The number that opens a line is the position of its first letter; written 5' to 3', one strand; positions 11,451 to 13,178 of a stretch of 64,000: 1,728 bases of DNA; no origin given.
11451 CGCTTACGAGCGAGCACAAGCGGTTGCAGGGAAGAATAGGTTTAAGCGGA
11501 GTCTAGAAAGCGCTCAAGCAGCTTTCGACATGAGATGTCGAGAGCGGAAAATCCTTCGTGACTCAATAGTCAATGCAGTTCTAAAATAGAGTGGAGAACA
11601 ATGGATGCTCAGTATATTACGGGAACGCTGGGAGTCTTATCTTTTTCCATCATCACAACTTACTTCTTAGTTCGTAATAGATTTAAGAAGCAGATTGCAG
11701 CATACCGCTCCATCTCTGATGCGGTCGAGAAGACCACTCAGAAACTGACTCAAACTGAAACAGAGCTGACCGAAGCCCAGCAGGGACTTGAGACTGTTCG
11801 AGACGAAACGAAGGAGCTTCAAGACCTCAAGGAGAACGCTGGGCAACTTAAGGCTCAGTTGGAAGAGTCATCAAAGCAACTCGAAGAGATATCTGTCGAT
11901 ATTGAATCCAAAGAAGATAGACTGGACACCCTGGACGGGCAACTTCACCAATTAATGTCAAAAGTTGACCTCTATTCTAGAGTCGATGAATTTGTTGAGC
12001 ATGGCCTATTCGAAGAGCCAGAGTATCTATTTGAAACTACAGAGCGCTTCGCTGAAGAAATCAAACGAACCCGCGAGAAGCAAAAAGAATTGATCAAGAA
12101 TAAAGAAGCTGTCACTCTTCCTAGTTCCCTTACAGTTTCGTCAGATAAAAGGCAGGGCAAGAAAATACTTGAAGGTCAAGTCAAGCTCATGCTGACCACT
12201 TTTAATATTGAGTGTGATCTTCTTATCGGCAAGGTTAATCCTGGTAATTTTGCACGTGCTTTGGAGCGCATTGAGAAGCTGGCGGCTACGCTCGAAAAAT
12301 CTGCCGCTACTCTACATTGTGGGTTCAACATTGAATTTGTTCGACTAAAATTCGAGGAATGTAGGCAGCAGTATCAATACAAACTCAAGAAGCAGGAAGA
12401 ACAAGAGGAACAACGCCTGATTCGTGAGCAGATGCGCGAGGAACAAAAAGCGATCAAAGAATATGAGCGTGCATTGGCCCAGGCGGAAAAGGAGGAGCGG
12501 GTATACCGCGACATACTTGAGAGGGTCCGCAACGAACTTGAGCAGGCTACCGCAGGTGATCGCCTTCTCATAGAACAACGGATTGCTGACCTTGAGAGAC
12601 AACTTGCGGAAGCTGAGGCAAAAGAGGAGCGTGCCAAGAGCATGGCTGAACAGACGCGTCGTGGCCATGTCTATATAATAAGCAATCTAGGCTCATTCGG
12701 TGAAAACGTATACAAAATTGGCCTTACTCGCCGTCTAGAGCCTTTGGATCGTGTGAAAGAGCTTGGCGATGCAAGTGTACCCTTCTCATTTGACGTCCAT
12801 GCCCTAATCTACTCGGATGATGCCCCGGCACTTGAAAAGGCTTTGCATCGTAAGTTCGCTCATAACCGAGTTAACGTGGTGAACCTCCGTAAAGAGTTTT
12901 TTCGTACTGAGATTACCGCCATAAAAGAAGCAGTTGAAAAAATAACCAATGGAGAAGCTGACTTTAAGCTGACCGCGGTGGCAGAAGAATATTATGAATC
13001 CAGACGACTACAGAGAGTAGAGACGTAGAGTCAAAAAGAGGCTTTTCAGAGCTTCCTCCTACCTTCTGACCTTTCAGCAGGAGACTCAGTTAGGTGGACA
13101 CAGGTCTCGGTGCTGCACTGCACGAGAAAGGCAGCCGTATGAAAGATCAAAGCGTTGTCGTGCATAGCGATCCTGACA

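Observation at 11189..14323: Low-GC ~3.1-kb insertion between two paralogous symporter genes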

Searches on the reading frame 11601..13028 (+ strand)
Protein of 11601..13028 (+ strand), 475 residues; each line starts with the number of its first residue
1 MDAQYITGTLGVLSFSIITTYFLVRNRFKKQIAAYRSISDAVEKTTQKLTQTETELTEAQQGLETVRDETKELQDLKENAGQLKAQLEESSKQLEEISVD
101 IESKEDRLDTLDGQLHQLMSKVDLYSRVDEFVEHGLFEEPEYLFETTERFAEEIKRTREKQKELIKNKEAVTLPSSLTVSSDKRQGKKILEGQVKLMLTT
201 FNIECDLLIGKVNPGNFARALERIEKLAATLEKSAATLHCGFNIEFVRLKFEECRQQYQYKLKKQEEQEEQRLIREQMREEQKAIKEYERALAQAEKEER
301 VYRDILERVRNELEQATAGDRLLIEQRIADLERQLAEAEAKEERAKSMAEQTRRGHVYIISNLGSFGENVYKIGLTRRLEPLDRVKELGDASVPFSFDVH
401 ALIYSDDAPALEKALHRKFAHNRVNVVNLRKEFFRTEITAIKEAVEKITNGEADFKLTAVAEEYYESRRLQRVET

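Call 3: search_protein_families(library=pfam, proteins=[window:11601-13028:+], max_evalue=0.01)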
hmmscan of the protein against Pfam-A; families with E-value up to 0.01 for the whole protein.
window:11601-13028:+ (475 aa): 6 families
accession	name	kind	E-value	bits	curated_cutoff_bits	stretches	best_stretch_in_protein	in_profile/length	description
PF13455.12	MUG113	-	4e-18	66.2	22.3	1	371-448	1-73/73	Meiotically up-regulated gene 113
PF10544.15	T5orf172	-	7.1e-16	59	20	1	355-448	1-100/101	T5orf172 domain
PF13250.11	DUF4041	-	6.1e-13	48.9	27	1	195-250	1-56/56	Domain of unknown function (DUF4041)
PF07889.17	DUF1664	-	0.00057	20.4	34.6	1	35-120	36-122/124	Protein of unknown function (DUF1664)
PF04048.20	Sec8_N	-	0.0007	19.9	26.8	1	26-84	65-120/142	Exocyst complex component Sec8 N-terminal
PF13851.11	GAS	-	0.0013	18.5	32.3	1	28-120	31-127/200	Growth-arrest specific micro-tubule binding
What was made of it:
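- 11601..13028 (+): SNIPE / PD-lambda-1 homologue, 475 aa. TM helix at about res 6-24 (nt 11616-11672). Stalk helix res 38-126. DUF4041 res 195-250 (nt 12183-12350). T5orf172/MUG113 (GIY-YIG) nuclease res 355-448 (nt 12663-12944). Catalytic Glu E412 (nt 12834-12836). Pfam PF13250, PF10544, PF13455 (call 3).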

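Call 9: find_encoding_contigs(protein=window:11601-13028:+, flank=10000, max_places=10)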
Protein window:11601-13028:+ (475 aa): 1 contig read that carries it; 1 place shown.
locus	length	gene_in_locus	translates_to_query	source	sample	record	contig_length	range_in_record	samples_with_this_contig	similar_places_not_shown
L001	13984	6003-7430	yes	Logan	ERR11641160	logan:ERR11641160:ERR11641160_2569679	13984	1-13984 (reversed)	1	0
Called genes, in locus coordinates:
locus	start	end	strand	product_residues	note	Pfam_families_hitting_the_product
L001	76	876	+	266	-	PF01557:FAA_hydrolase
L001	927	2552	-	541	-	PF00587:tRNA-synt_2b, PF03129:HGTP_anticodon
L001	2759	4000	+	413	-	PF02515:CoA_transf_3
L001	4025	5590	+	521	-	PF00474:SSF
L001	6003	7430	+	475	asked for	PF13250:SNIPE, PF10544:T5orf172, PF13455:MUG113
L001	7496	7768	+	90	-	PF04255:DUF433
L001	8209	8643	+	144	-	PF13577:SnoaL_4, PF12680:SnoaL_2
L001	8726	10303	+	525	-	PF00474:SSF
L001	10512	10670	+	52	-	-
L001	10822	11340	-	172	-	-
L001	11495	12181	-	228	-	PF27052:Lysyl_endopep_N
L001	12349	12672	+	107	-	PF13560:HTH_31, PF01381:HTH_3, PF12844:HTH_19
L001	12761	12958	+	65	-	-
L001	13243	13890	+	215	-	PF02798:GST_N, PF13417:GST_N_3, PF13409:GST_N_2, PF13410:GST_C_2 (faint)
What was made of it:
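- On SNIPE / PD-lambda-1 defence system: The newer Pfam release names this family SNIPE (call 9).
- Pfam DUF4041/SNIPE plus T5orf172 and MUG113 (calls 3, 9).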

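Call 12: search_protein_families(library=padloc, proteins=[window:11601-13028:+], max_evalue=0.01)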
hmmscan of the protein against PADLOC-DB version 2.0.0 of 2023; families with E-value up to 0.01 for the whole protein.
window:11601-13028:+ (475 aa): 13 families
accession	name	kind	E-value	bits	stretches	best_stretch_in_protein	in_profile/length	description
PDLC03976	PD-Lambda-1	-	1.4e-163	543.3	1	10-472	9-474/491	-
PDLC03977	PD-Lambda-1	-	1e-158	527.3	1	27-472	37-473/496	-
PDLC05041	PDC-S57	-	1.9e-17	61.5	1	352-466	3-111/212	-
PDLC05042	PDC-S57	-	1.4e-07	29.4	1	351-467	4-114/245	-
PDLC03865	LmuB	-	3e-05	20.4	1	26-356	330-682/1007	-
PDLC00606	ZorA1|ZorA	-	3.1e-05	20.6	1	25-123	468-563/636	MotA/ExbB/TolQ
PDLC03864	LmuB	-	0.00023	17.9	1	25-118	251-348/657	-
PDLC02722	PbeC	-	0.00045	17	1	26-133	378-479/643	PbeC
PDLC00581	JetC3|JetC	-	0.00052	15.9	0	36-162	827-1090/1473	DUF3584 domain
PDLC00518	JetC1|JetC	-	0.0029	13.5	1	30-139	663-770/1112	DUF3584 domain; MukB-like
PDLC03868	LmuB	-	0.0033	13.8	1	37-133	308-407/1035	-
PDLC02750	PbeC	-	0.0035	13.9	1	32-198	348-507/629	PbeC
PDLC00551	JetC2|JetC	-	0.004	13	1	26-205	813-990/1365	DUF3584 domain; MukB-like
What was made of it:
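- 11601..13028 (+): PADLOC PD-Lambda-1 E = 1.4e-163, residues 10-472 on profile positions 9-474 of 491 (call 12).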

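Call 20: find_homologous_proteins(query=window:11601-13028:+, max_evalue=1e-10)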
Query window:11601-13028:+ (475 aa): 7979 proteins with E <= 1e-10 among 8000 candidates; the best 120 are listed.
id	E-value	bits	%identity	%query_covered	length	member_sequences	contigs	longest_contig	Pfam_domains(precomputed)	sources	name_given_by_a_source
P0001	1.2e-294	995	100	100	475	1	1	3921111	PF10544.16,PF13455.13,PF13250.12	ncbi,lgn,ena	-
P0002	2.4e-266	902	91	100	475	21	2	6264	PF10544.16,PF13455.13,PF13250.12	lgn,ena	-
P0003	3.2e-235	799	79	100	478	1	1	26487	PF10544.16,PF13455.13,PF13250.12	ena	-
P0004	2.7e-193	661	65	99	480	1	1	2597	PF10544.16,PF13455.13,PF13250.12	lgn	-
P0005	2.2e-192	658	62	100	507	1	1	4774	PF10544.16,PF13455.13,PF13250.12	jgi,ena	-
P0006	1.1e-186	639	64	100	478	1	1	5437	PF10544.16,PF13455.13,PF13250.12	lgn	-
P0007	2.9e-185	634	63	100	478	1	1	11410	PF10544.16,PF13455.13,PF13250.12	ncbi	-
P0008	1.1e-181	623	62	100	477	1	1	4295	PF10544.16,PF13455.13,PF13250.12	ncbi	ncbi:MAG: DUF4041 domain-containing protein [Methylococcales bacterium]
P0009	4.2e-181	621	65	96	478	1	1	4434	PF10544.16,PF13455.13,PF13250.12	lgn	-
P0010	9.2e-181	620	62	100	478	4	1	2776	PF10544.16,PF13455.13,PF13250.12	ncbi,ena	-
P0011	1.4e-180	619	58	100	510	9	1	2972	PF10544.16,PF13455.13,PF13250.12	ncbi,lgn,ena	-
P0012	1.9e-180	619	62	100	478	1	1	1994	PF10544.16,PF13455.13,PF13250.12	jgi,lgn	jgi:predicted nucleic acid-binding Zn-ribbon protein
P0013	1.2e-179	616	63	94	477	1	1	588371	PF10544.16,PF13455.13,PF13250.12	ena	-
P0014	1.3e-179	616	61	99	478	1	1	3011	PF10544.16,PF13455.13,PF13250.12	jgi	-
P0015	2.2e-179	615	57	100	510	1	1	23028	PF10544.16,PF13455.13,PF13250.12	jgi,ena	-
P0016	4.7e-179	614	61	100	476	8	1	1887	PF10544.16,PF13455.13,PF13250.12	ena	-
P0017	1.3e-178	613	61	99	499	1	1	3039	PF10544.16,PF13455.13,PF13250.12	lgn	-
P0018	1.4e-178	613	63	99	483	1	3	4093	PF10544.16,PF13455.13,PF13250.12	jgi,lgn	-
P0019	3.2e-178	611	61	99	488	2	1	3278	PF10544.16,PF13455.13,PF13250.12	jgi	jgi:vacuolar-type H+-ATPase subunit I/STV1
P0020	6.3e-178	610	60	100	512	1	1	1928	PF10544.16,PF13455.13,PF13250.12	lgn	-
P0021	6.4e-178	610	61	99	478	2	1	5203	PF10544.16,PF13455.13,PF13250.12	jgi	jgi:hypothetical protein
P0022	8.4e-178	610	62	99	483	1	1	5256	PF10544.16,PF13455.13,PF13250.12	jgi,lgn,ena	-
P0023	1.1e-177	610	61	99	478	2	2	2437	PF10544.16,PF13455.13,PF13250.12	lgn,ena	-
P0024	1.3e-177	609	61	100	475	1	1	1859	PF10544.16,PF13455.13,PF13250.12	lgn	-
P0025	1.3e-177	609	62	100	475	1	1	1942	PF10544.16,PF13455.13,PF13250.12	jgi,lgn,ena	-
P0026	9.3e-177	606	60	100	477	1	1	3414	PF10544.16,PF13455.13,PF13250.12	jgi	jgi:predicted nucleic acid-binding Zn-ribbon protein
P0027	3.1e-176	605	60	100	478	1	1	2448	PF10544.16,PF13455.13,PF13250.12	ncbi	-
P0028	5.3e-176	604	60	100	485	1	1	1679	PF10544.16,PF13455.13,PF13250.12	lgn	-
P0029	5.5e-176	604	61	100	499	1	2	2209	PF10544.16,PF28544.1,PF13455.13,PF13250.12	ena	-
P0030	6.3e-176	604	60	100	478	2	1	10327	PF10544.16,PF13455.13,PF13250.12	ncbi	ncbi:MAG: DUF4041 domain-containing protein [Halioglobus sp.]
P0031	1.1e-175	603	57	100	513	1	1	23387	PF10544.16,PF13455.13,PF13250.12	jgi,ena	-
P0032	2.5e-175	602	61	99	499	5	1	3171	PF10544.16,PF13455.13,PF13250.12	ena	-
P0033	1.7e-174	599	60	99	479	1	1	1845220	PF10544.16,PF13455.13,PF13250.12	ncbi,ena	-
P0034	2.2e-174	599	61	100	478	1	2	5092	PF10544.16,PF13455.13,PF13250.12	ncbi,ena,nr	ncbi:MAG: DUF4041 domain-containing protein [Pseudomonadales bacterium]|nr:DUF4041 domain-containing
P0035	4.0e-174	598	61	99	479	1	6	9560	PF10544.16,PF13455.13,PF13250.12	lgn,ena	-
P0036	7.0e-174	597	60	99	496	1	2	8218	PF10544.16,PF13455.13,PF13250.12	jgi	-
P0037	1.2e-173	596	60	99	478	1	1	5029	PF10544.16,PF13455.13,PF13250.12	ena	-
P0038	1.2e-173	596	62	96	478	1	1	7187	PF10544.16,PF13455.13,PF13250.12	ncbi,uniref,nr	ncbi:DUF4041 domain-containing protein [Sansalvadorimonas verongulae]|uniref:DUF4041 domain-containi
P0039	2.1e-173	595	60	100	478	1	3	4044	PF10544.16,PF13455.13,PF13250.12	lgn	-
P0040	2.9e-173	595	60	99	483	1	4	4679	PF10544.16,PF13455.13,PF13250.12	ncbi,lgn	-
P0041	3.0e-173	595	62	96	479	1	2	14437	PF10544.16,PF13455.13,PF13250.12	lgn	-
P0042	3.3e-173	595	60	100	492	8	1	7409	PF10544.16,PF13455.13,PF13250.12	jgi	jgi:uncharacterized protein YebE (UPF0316 family)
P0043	4.1e-173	594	59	97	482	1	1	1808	PF10544.16,PF13455.13,PF13250.12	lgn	-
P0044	5.5e-173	594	60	99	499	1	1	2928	PF10544.16,PF13455.13,PF13250.12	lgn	-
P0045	6.0e-173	594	61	96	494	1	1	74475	PF10544.16,PF13455.13,PF13250.12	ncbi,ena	-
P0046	1.1e-172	593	61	99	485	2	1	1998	PF10544.16,PF13455.13,PF13250.12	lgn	-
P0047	1.1e-172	593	60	99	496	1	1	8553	PF10544.16,PF13455.13,PF13250.12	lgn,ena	-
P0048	1.4e-172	593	60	100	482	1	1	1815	PF10544.16,PF13455.13,PF13250.12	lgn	-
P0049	1.5e-172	593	57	98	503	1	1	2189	PF10544.16,PF13455.13,PF13250.12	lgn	-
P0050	2.1e-172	592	59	99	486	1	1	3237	PF10544.16,PF13455.13,PF13250.12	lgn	-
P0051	5.6e-172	591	61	99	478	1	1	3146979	PF10544.16,PF13455.13,PF13250.12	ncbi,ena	-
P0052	6.0e-172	591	59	99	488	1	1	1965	PF10544.16,PF13455.13,PF13250.12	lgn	-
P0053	6.2e-172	591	60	99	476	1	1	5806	PF10544.16,PF13455.13,PF13250.12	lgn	-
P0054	7.9e-172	590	61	96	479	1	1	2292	PF10544.16,PF13455.13,PF13250.12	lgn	-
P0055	8.9e-172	590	61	99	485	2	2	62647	PF10544.16,PF13455.13,PF13250.12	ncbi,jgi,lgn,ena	jgi:septal ring factor EnvC (AmiA/AmiB activator)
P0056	1.2e-171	590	58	100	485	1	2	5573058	PF10544.16,PF13455.13,PF13250.12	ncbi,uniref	ncbi:DUF4041 domain-containing protein [Microbulbifer sp. ANSA003]|uniref:DUF4041 domain-containing 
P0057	1.4e-171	589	62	98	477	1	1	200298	PF10544.16,PF13455.13,PF13250.12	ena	-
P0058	1.8e-171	589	60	99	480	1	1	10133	PF10544.16,PF13455.13,PF13250.12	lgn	-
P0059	3.9e-171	588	60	99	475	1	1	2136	PF10544.16,PF13455.13,PF13250.12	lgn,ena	-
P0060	9.3e-171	587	60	96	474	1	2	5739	PF10544.16,PF13455.13,PF13250.12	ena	-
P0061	1.5e-170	586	59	99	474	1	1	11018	PF10544.16,PF13455.13,PF13250.12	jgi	jgi:DNA repair exonuclease SbcCD ATPase subunit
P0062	2.6e-170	585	62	97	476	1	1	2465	PF10544.16,PF13455.13,PF13250.12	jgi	jgi:predicted nucleic acid-binding Zn-ribbon protein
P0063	4.2e-170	585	60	96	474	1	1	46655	PF10544.16,PF13455.13,PF13250.12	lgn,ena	-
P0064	1.6e-169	583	60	100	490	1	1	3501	PF10544.16,PF13455.13,PF13250.12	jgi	jgi:predicted RNase H-like nuclease (RuvC/YqgF family)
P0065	1.9e-169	582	59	99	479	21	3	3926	PF10544.16,PF13455.13,PF13250.12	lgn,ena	-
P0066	2.5e-169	582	59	99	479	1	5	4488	PF10544.16,PF13455.13,PF13250.12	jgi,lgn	jgi:hypothetical protein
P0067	3.5e-169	582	60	100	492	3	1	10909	PF10544.16,PF13455.13,PF13250.12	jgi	jgi:hypothetical protein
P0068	3.7e-169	581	59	96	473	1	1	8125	PF10544.16,PF13455.13,PF13250.12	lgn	-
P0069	1.1e-168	580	60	100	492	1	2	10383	PF10544.16,PF13455.13,PF13250.12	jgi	jgi:hypothetical protein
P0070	1.4e-168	580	60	96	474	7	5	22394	PF10544.16,PF13455.13,PF13250.12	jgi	jgi:hypothetical protein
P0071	1.6e-168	579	59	99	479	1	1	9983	PF10544.16,PF13455.13,PF13250.12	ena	-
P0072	3.0e-168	578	64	90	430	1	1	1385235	PF10544.16,PF13455.13,PF13250.12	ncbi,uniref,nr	ncbi:DUF4041 domain-containing protein [Pelagibaculum spongiae]|uniref:DUF4041 domain-containing pro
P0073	3.5e-168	578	60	95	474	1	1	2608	PF10544.16,PF13455.13,PF13250.12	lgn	-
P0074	7.6e-168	577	59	99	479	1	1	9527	PF10544.16,PF13455.13,PF13250.12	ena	-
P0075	1.5e-167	576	59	99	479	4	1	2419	PF10544.16,PF13455.13,PF13250.12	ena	-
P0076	1.6e-167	576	58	97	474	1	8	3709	PF10544.16,PF13455.13,PF13250.12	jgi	-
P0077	1.8e-167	576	61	95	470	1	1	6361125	PF10544.16,PF13455.13,PF13250.12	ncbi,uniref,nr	ncbi:DUF4041 domain-containing protein [Spartinivicinus ruber]|uniref:DUF4041 domain-containing prot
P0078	3.5e-167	575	59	97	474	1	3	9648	PF10544.16,PF13455.13,PF13250.12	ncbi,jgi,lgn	ncbi:MAG: DNA repair exonuclease SbcCD ATPase subunit [Colwellia sp.]|jgi:DNA repair exonuclease Sbc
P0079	4.3e-167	575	58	96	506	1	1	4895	PF10544.16,PF13455.13,PF13250.12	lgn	-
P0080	5.2e-167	574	58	99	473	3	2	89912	PF10544.16,PF13455.13,PF13250.12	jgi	jgi:Tfp pilus assembly protein PilN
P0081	1.1e-166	573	58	99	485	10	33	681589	PF10544.16,PF13455.13,PF13250.12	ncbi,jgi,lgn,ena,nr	ncbi:Chromosome segregation ATPase [uncultured Gammaproteobacteria bacterium]|jgi:hypothetical prote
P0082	1.3e-166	573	59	100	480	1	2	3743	PF10544.16,PF13455.13,PF13250.12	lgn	-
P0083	4.5e-166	571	62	91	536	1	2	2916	PF10544.16,PF13455.13,PF13250.12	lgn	-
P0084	9.7e-166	570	57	95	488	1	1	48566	PF10544.16,PF13455.13,PF13250.12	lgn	-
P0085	1.0e-165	570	59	97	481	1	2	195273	PF10544.16,PF13455.13,PF13250.12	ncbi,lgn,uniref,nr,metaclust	ncbi:ATPase [Enterovibrio norvegicus]|uniref:Bacteriophage T5 Orf172 DNA-binding domain-containing p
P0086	1.2e-165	570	60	93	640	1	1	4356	PF10544.16,PF13455.13,PF13250.12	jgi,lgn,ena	-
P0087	1.6e-165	569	57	98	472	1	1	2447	PF10544.16,PF13455.13,PF13250.12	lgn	-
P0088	2.6e-165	569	58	96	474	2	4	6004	PF10544.16,PF06295.18,PF13455.13,PF13250.12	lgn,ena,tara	tara:strand:- start:55 stop:1479 length:1425 start_codon:yes stop_codon:yes gene_type:complete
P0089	3.4e-165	568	57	99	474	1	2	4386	PF10544.16,PF13455.13,PF13250.12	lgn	-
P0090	4.0e-165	568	59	97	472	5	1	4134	PF10544.16,PF13455.13,PF13250.12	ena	-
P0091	4.4e-165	568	60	95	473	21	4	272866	PF10544.16,PF13455.13,PF13250.12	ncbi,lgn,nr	ncbi:DUF4041 domain-containing protein [Vibrio harveyi]|nr:DUF4041 domain-containing protein [Vibrio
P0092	5.2e-165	568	59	97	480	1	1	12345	PF10544.16,PF13455.13,PF13250.12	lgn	-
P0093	5.3e-165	568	59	93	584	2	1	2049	PF10544.16,PF13455.13,PF13250.12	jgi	-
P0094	6.4e-165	567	57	99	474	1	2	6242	PF10544.16,PF13455.13,PF13250.12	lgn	-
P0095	2.6e-164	565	58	98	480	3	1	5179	PF10544.16,PF13455.13,PF13250.12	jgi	jgi:hypothetical protein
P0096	2.7e-164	565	59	97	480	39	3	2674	PF10544.16,PF13455.13,PF13250.12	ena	-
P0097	4.1e-164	565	59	97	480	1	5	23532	PF10544.16,PF13455.13,PF13250.12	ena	-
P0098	4.4e-164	565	59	97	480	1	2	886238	PF10544.16,PF13455.13,PF13250.12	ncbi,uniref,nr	ncbi:DUF4041 domain-containing protein [Vibrio renipiscarius]|uniref:ATPase n=1 Tax=Vibrio renipisca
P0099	4.4e-164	565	58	98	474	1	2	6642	PF10544.16,PF13455.13,PF13250.12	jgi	jgi:predicted RNase H-like nuclease (RuvC/YqgF family)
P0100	4.8e-164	565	57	99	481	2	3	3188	PF10544.16,PF13455.13,PF13250.12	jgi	-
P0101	5.9e-164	564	59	96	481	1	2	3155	PF10544.16,PF13455.13,PF13250.12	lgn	-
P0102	7.0e-164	564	59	97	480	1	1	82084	PF10544.16,PF13455.13,PF13250.12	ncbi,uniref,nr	ncbi:DUF4041 domain-containing protein [Grimontia marina]|uniref:T5orf172 domain protein n=1 Tax=Gri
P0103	7.3e-164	564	60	97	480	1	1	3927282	PF10544.16,PF13455.13,PF13250.12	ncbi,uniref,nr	ncbi:DUF4041 domain-containing protein [Grimontia sp. NTOU-MAR1]|uniref:DUF4041 domain-containing pr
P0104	8.1e-164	564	65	87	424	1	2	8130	PF10544.16,PF13455.13,PF13250.12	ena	-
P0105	9.1e-164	564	58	96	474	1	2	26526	PF10544.16,PF13455.13,PF13250.12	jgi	jgi:hypothetical protein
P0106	1.3e-163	563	53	99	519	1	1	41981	PF10544.16,PF13455.13,PF13250.12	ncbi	-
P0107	1.8e-163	563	59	97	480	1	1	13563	PF10544.16,PF13455.13,PF13250.12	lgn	-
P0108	2.1e-163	562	59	97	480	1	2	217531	PF10544.16,PF13455.13,PF13250.12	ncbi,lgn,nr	ncbi:DUF4041 domain-containing protein [Vibrio vulnificus]|nr:DUF4041 domain-containing protein [Vib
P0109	2.2e-163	562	59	95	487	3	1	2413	PF10544.16,PF13455.13,PF13250.12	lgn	-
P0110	2.5e-163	562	57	99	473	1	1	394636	PF10544.16,PF13455.13,PF13250.12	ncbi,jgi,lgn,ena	-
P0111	2.8e-163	562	58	99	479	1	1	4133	PF10544.16,PF13455.13,PF13250.12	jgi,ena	-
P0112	3.0e-163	562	59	97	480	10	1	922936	PF10544.16,PF13455.13,PF13250.12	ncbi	ncbi:DUF4041 domain-containing protein [Vibrio cyclitrophicus]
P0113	3.0e-163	562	59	97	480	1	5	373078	PF10544.16,PF13455.13,PF13250.12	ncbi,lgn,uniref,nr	ncbi:DUF4041 domain-containing protein [Vibrio europaeus]|uniref:DUF4041 domain-containing protein n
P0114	3.7e-163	562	59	97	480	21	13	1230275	PF10544.16,PF13455.13,PF13250.12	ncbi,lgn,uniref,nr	ncbi:DUF4041 domain-containing protein [Vibrio vulnificus]|uniref:DUF4041 domain-containing protein 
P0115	4.1e-163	562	62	91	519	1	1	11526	PF10544.16,PF13455.13,PF13250.12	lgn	-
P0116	4.3e-163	561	60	94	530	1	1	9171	PF10544.16,PF13455.13,PF13250.12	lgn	-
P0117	7.6e-163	561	59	97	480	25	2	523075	PF10544.16,PF13455.13,PF13250.12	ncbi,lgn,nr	ncbi:DUF4041 domain-containing protein [Vibrio vulnificus]|nr:DUF4041 domain-containing protein [Vib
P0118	9.6e-163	560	58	97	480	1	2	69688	PF10544.16,PF13455.13,PF13250.12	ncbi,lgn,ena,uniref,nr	ncbi:DUF4041 domain-containing protein [Shewanella profunda]|uniref:DUF4041 domain-containing protei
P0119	1.1e-162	560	59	97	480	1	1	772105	PF10544.16,PF13455.13,PF13250.12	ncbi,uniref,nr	ncbi:DUF4041 domain-containing protein [Aliivibrio fischeri]|uniref:DUF4041 domain-containing protei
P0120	1.3e-162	560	58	100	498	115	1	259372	PF10544.16,PF13455.13,PF13250.12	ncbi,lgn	-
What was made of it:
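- On SNIPE / PD-lambda-1 defence system: More than 7,900 homologues at E <= 1e-10 (call 20).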

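Call 29: find_encoding_contigs(protein=P0003, flank=6000, max_places=3)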
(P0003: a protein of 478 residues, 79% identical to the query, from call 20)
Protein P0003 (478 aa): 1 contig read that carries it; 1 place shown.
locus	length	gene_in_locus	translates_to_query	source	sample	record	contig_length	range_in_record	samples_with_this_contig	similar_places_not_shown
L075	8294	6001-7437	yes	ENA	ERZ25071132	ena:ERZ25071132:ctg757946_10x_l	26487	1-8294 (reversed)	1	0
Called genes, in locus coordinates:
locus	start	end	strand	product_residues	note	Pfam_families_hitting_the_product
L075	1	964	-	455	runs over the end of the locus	PF13379:NMT1_2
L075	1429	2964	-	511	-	PF13372:Alginate_exp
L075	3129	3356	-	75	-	-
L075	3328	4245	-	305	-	PF01266:DAO (faint), PF07992:Pyr_redox_2, PF13454:NAD_binding_9 (faint), PF13738:Pyr_redox_3, PF00070:Pyr_redox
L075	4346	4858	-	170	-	-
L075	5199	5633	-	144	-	PF00561:Abhydrolase_1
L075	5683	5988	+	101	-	-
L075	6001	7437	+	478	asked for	PF13250:SNIPE, PF10544:T5orf172, PF13455:MUG113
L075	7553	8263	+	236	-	PF00520:Ion_trans, PF07885:Ion_trans_2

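Call 30: find_encoding_contigs(protein=P0007, flank=5000, max_places=3)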
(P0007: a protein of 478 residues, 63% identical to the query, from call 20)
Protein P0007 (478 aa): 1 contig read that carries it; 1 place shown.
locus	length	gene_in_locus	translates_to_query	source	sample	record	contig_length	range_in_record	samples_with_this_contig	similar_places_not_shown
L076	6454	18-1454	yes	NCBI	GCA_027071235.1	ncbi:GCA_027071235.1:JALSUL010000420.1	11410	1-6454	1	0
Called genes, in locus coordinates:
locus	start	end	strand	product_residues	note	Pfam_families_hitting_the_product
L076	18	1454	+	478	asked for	PF13250:SNIPE, PF10544:T5orf172, PF13455:MUG113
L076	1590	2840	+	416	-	PF20247:DUF6602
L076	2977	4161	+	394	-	PF04326:SLFN_AlbA_2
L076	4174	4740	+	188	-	-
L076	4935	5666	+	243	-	PF02086:MethyltransfD12 (faint), PF01555:N6_N4_Mtase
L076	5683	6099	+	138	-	-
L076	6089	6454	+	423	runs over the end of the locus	PF20215:DUF6575, PF23871:DUF7226 (weak)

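Call 31: find_encoding_contigs(protein=P0013, flank=5000, max_places=3)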
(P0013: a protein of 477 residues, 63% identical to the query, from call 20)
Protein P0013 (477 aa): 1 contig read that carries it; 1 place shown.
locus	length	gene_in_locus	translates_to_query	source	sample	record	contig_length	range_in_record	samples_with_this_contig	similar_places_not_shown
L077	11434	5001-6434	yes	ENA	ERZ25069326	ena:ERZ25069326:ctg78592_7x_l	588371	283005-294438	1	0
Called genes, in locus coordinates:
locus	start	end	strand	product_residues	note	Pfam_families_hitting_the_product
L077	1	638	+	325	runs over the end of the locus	PF00490:ALAD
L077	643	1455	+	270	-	PF08501:Shikimate_dh_N, PF01488:Shikimate_DH, PF18317:SDH_C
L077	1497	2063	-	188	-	PF00132:Hexapep (faint), PF14602:Hexapep_2 (faint)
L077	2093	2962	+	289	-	PF01040:UbiA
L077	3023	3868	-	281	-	PF00156:Pribosyltran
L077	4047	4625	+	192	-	PF22769:DCD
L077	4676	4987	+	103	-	-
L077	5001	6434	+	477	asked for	PF13250:SNIPE, PF10544:T5orf172, PF13455:MUG113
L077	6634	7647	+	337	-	PF04055:Radical_SAM, PF06968:BATS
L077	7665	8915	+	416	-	PF00155:Aminotran_1_2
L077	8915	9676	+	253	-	PF03567:Sulfotransfer_2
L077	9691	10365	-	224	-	PF20582:UPF0758_N, PF04002:RadC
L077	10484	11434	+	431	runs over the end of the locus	PF02441:Flavoprotein, PF04127:DFP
